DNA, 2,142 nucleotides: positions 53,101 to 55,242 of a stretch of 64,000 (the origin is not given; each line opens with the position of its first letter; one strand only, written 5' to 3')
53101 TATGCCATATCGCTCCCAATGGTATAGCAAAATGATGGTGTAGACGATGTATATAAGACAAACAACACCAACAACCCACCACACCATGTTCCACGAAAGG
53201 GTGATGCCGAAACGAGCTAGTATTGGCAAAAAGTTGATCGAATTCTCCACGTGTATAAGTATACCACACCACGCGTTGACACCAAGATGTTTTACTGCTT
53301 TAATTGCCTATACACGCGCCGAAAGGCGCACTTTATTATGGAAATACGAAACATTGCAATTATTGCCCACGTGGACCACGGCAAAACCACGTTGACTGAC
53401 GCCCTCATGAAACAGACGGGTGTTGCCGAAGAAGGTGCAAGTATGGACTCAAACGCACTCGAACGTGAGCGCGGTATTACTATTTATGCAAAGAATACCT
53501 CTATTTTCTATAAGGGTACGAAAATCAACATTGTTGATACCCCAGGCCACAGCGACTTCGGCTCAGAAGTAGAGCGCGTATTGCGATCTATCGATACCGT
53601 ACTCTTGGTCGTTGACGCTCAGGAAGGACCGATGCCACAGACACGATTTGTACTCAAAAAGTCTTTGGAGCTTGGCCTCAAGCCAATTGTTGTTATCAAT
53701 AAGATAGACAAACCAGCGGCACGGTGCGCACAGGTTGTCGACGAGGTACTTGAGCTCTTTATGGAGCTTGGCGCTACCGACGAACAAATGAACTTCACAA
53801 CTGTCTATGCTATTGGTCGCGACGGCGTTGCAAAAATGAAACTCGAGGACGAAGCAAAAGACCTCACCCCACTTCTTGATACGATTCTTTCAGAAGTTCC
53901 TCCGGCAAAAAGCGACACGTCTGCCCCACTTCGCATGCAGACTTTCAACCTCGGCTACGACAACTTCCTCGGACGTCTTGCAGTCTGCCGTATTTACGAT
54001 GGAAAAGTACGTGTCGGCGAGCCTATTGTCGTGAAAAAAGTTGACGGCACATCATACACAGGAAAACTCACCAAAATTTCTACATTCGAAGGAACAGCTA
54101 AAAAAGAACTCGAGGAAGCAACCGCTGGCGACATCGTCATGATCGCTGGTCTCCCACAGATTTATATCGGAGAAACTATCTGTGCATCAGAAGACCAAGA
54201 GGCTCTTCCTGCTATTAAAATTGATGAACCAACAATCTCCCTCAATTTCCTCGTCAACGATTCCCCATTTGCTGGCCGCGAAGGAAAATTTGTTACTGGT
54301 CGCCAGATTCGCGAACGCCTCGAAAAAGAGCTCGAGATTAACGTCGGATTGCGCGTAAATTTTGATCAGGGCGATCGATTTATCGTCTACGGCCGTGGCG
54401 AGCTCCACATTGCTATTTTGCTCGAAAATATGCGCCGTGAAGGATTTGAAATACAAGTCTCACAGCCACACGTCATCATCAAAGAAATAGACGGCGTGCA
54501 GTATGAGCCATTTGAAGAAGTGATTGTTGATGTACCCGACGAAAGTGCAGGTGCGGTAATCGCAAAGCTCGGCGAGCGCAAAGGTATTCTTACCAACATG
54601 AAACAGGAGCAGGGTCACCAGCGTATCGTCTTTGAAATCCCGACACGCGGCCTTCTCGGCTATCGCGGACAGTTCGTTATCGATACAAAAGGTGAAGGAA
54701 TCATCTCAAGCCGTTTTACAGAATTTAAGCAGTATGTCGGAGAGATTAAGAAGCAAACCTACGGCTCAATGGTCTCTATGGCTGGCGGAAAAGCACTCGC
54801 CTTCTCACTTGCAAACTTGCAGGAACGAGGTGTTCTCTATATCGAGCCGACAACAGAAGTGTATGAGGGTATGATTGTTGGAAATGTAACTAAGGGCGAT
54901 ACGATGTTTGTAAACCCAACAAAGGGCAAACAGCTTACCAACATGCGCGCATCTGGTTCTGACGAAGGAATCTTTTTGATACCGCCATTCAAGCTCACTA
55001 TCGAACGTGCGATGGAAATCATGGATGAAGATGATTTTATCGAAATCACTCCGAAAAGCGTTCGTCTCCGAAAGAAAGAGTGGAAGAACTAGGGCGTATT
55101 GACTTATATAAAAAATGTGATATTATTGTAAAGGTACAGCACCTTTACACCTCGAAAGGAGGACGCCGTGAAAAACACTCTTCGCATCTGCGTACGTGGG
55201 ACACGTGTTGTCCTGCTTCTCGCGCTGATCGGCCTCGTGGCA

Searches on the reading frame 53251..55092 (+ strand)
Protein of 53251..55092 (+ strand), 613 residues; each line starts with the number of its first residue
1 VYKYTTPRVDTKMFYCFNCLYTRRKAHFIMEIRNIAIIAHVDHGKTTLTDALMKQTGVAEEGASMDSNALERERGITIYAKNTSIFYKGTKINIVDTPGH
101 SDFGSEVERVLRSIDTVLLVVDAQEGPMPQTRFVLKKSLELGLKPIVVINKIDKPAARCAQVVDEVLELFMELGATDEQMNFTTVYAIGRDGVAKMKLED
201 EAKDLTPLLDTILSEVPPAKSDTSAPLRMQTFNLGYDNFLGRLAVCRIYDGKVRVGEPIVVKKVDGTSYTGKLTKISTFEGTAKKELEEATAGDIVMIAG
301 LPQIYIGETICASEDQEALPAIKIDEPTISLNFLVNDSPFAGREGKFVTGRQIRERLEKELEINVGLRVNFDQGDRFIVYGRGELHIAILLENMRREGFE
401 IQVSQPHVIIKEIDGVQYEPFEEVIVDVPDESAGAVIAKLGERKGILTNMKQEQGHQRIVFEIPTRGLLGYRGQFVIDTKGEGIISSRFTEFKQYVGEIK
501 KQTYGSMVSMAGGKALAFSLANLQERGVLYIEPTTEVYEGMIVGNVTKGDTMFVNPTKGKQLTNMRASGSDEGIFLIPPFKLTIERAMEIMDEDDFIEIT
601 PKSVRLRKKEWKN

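Call 16: search_protein_families(library=pfam, proteins=[window:53251-55092:+], max_evalue=0.001)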
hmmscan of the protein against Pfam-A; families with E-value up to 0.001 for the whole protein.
window:53251-55092:+ (613 aa): 8 families
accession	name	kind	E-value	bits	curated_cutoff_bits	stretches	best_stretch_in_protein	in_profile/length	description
PF00009.33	GTP_EFTU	-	1.7e-53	181.5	26.5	1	31-217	2-187/188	Elongation factor Tu GTP binding domain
PF21018.2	BipA_C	-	1.9e-38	131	23.8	1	505-611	2-108/110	TypA/BipA C-terminal domain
PF00679.30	EFG_C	-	5.8e-19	68.4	27.9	1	418-502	3-88/89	Elongation factor G C-terminus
PF03144.31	GTP_EFTU_D2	-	2.3e-12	47.6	30.3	1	241-311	1-73/73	Elongation factor Tu domain 2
PF22042.2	EF-G_D2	-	2.2e-10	40.9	27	1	231-312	6-83/84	Elongation factor G domain 2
PF01926.29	MMR_HSR1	-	7e-08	33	21.9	1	35-151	2-113/113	50S ribosome-binding GTPase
PF00735.24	Septin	-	0.00013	21.8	26.2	0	34-103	6-75/280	Septin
PF02421.24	FeoB_N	-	0.0002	21.3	27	1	74-168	31-131/156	Ferrous iron transport protein B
